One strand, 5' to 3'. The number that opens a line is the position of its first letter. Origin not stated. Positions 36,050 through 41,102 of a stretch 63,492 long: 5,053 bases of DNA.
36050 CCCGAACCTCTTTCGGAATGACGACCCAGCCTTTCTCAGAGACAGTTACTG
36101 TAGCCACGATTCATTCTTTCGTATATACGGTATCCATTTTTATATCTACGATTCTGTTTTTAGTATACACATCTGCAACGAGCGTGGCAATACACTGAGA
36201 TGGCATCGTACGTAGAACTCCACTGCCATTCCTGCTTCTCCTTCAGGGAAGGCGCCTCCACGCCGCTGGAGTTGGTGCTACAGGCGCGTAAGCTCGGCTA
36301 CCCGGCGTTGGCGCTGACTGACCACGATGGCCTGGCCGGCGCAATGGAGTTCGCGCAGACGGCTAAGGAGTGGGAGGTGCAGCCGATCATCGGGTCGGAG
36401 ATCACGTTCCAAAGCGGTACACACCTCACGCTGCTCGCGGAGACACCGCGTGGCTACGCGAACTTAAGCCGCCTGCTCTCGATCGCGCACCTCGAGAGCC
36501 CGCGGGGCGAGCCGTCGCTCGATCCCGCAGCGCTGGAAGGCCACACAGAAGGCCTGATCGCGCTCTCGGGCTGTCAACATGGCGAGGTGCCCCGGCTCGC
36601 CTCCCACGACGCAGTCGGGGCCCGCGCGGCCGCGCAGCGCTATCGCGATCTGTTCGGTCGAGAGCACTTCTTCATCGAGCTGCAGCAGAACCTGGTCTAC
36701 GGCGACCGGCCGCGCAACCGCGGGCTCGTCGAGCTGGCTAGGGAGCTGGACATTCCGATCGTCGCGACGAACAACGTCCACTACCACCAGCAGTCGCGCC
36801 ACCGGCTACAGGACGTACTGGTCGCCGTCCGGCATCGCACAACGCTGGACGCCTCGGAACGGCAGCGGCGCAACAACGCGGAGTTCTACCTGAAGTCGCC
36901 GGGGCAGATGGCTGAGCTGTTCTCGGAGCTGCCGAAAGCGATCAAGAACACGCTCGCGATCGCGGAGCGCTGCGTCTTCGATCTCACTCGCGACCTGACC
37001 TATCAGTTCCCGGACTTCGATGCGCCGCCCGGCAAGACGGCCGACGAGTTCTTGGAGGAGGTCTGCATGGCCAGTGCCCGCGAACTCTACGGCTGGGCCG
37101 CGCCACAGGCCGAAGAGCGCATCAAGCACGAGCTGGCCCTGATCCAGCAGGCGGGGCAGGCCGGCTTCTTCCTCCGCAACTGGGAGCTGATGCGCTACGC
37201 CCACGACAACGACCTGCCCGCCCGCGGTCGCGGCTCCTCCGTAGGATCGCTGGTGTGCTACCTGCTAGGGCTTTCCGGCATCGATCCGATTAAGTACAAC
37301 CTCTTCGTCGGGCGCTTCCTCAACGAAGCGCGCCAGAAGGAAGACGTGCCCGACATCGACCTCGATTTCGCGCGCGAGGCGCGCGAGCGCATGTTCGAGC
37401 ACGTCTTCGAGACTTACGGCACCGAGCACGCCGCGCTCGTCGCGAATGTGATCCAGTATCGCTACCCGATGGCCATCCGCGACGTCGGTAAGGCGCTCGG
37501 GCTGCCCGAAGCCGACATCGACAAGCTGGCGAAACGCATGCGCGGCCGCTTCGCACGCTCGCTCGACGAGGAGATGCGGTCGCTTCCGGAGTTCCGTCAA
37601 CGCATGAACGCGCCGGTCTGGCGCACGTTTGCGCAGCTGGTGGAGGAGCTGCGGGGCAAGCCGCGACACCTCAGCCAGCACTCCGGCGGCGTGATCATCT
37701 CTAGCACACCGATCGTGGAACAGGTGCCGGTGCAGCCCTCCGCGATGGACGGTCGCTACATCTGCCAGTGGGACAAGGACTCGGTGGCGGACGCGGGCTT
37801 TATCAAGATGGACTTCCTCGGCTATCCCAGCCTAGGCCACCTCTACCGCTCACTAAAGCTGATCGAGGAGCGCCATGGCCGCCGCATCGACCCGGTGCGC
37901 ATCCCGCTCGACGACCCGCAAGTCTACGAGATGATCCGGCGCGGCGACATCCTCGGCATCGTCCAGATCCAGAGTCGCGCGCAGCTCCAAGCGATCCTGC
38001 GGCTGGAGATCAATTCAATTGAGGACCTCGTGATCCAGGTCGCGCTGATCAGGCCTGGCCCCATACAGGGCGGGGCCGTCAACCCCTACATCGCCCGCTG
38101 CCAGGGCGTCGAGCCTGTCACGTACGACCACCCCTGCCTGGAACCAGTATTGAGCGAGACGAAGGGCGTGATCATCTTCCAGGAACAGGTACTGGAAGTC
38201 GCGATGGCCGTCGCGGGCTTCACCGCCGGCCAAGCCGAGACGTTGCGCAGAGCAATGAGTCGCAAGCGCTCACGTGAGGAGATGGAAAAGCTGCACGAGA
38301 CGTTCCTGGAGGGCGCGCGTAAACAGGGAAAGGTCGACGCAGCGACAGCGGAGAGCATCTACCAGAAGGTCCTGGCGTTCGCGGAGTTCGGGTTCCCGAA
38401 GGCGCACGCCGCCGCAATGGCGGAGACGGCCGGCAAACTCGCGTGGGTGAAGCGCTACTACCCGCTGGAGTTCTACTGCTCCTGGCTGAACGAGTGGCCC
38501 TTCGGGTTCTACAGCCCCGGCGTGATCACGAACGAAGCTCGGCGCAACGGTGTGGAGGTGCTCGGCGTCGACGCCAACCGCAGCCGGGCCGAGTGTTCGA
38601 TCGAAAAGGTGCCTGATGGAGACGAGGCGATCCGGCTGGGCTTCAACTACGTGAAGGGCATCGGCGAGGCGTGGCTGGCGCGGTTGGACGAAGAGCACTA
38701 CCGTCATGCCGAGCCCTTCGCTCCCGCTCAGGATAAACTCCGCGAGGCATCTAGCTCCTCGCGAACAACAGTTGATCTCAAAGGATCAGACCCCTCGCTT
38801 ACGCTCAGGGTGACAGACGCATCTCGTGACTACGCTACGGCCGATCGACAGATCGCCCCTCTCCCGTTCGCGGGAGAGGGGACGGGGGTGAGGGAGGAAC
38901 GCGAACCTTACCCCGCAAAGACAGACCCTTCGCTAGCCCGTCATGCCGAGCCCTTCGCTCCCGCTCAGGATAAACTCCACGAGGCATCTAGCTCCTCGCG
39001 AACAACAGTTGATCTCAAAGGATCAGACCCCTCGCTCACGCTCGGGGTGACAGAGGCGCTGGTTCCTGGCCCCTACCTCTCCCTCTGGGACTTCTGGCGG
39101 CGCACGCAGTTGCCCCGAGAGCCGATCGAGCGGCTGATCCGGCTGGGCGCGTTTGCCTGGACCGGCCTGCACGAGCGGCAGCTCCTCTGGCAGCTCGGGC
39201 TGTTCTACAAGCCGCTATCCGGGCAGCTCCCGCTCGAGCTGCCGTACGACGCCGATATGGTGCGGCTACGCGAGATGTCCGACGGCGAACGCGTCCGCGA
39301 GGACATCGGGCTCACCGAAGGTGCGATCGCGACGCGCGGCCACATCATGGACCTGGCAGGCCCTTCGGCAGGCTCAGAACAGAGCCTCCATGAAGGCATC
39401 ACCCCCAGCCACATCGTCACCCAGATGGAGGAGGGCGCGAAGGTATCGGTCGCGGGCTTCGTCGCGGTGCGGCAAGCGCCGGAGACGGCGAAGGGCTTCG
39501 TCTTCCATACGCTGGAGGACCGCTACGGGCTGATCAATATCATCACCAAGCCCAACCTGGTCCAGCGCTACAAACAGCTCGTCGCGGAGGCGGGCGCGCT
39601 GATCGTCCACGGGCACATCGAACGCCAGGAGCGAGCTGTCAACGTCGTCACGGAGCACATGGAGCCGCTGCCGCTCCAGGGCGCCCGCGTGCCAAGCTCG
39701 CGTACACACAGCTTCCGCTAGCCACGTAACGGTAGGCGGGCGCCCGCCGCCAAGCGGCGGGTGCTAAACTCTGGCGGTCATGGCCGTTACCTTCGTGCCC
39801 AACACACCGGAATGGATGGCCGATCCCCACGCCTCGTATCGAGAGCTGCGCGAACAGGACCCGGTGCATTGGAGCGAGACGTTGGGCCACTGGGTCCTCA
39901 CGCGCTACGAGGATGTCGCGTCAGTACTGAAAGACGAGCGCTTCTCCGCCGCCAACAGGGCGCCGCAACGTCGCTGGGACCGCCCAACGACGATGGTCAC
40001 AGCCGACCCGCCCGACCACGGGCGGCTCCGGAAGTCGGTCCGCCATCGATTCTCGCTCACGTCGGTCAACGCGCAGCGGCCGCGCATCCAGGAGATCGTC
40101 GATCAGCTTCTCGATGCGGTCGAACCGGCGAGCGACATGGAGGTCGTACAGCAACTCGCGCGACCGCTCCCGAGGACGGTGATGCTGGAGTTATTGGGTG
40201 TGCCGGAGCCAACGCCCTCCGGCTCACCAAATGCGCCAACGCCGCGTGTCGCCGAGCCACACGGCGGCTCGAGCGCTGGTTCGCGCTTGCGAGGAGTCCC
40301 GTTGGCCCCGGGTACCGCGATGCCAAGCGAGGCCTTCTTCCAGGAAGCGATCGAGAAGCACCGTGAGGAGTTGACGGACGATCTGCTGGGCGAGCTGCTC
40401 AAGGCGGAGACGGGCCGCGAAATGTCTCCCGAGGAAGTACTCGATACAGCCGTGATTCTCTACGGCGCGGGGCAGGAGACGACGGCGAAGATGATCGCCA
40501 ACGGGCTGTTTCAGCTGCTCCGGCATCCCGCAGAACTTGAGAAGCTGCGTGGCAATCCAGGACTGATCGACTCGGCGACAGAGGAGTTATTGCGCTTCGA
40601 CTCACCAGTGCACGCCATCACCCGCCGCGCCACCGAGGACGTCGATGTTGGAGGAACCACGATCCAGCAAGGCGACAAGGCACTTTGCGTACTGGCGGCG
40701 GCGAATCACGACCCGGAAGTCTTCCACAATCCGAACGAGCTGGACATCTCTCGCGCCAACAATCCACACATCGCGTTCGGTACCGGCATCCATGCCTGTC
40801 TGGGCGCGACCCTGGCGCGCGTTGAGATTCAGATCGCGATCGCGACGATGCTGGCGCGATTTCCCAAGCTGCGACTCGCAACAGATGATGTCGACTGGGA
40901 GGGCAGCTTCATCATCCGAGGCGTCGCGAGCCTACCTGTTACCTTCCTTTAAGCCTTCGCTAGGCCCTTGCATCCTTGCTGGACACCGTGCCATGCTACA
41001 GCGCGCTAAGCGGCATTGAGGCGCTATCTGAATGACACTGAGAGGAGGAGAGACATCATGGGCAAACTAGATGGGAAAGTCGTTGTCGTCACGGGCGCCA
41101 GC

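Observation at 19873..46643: Phage-particle gene set kept in canonical order but split into four blocks by 2.7-9.1 kb of cellular cargo (domesticated / GTA-like element candidate)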

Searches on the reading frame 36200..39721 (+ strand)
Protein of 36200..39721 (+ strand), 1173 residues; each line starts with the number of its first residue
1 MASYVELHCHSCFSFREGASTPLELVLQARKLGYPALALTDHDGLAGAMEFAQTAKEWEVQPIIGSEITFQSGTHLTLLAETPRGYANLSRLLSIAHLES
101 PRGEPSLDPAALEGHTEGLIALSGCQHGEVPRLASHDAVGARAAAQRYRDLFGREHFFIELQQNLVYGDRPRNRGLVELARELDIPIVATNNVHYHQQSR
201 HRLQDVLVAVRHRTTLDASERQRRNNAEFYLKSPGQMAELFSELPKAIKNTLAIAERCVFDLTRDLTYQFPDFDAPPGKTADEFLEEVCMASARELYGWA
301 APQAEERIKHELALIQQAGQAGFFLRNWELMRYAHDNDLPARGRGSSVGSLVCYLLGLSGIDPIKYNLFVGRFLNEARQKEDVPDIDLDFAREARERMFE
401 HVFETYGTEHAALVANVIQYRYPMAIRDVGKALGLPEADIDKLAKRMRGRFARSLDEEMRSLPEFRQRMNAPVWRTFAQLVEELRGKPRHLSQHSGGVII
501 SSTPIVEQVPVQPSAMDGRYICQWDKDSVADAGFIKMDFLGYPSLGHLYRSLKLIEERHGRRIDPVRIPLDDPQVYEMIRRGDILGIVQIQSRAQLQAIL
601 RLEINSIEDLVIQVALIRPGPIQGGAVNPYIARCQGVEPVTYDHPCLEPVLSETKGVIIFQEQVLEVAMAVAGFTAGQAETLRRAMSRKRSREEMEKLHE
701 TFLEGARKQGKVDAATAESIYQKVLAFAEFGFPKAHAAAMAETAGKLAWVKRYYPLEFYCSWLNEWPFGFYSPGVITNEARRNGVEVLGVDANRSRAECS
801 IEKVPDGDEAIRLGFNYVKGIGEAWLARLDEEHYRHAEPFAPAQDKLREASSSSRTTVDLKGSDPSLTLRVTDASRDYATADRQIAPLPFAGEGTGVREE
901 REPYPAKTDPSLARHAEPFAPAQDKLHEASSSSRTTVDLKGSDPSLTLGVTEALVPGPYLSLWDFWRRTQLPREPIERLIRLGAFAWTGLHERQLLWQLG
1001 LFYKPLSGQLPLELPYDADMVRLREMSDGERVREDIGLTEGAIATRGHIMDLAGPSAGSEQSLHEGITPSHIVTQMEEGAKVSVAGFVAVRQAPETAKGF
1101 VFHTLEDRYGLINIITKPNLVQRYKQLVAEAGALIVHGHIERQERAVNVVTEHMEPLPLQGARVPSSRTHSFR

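Call 12: search_protein_families(library=pfam, proteins=[window:36200-39721:+], max_evalue=0.01)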
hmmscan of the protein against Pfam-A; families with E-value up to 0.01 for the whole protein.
window:36200-39721:+ (1173 aa): 5 families
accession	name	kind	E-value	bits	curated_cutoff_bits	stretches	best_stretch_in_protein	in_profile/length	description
PF07733.18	DNA_pol3_alpha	-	2e-69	234.5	23.9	1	284-541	2-260/260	Bacterial DNA polymerase III alpha NTPase domain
PF17657.6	DNA_pol3_finger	-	2.8e-52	176.9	22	1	548-710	5-166/166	Bacterial DNA polymerase III alpha subunit finger domain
PF02811.25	PHP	-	4.2e-38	131.7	26.4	1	6-163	1-163/164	PHP domain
PF14579.12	HHH_6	-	1.5e-16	60.8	25.6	2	784-852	1-63/90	Helix-hairpin-helix motif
PF01336.31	tRNA_anti-codon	-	6.7e-05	23.2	27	1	1082-1157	1-75/75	OB-fold nucleic acid binding domain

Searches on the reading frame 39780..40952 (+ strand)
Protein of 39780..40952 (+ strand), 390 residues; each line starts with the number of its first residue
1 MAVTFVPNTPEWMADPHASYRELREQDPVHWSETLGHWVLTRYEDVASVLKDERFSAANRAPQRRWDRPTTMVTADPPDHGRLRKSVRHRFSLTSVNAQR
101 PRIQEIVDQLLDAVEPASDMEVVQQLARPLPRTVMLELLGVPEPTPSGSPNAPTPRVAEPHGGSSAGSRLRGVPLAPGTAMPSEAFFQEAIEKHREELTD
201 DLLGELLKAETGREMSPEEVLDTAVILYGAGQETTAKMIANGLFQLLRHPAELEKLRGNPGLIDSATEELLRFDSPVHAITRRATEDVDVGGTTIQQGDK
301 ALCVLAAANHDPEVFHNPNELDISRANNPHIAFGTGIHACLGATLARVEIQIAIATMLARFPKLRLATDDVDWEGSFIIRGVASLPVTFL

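Call 12: search_protein_families(library=pfam, proteins=[window:39780-40952:+], max_evalue=0.01)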
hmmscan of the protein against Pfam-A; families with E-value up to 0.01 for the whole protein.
window:39780-40952:+ (390 aa): 1 family
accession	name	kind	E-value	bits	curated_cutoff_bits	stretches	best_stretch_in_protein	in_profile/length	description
PF00067.27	p450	-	1.5e-35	123.3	22.8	2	264-361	325-432/462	Cytochrome P450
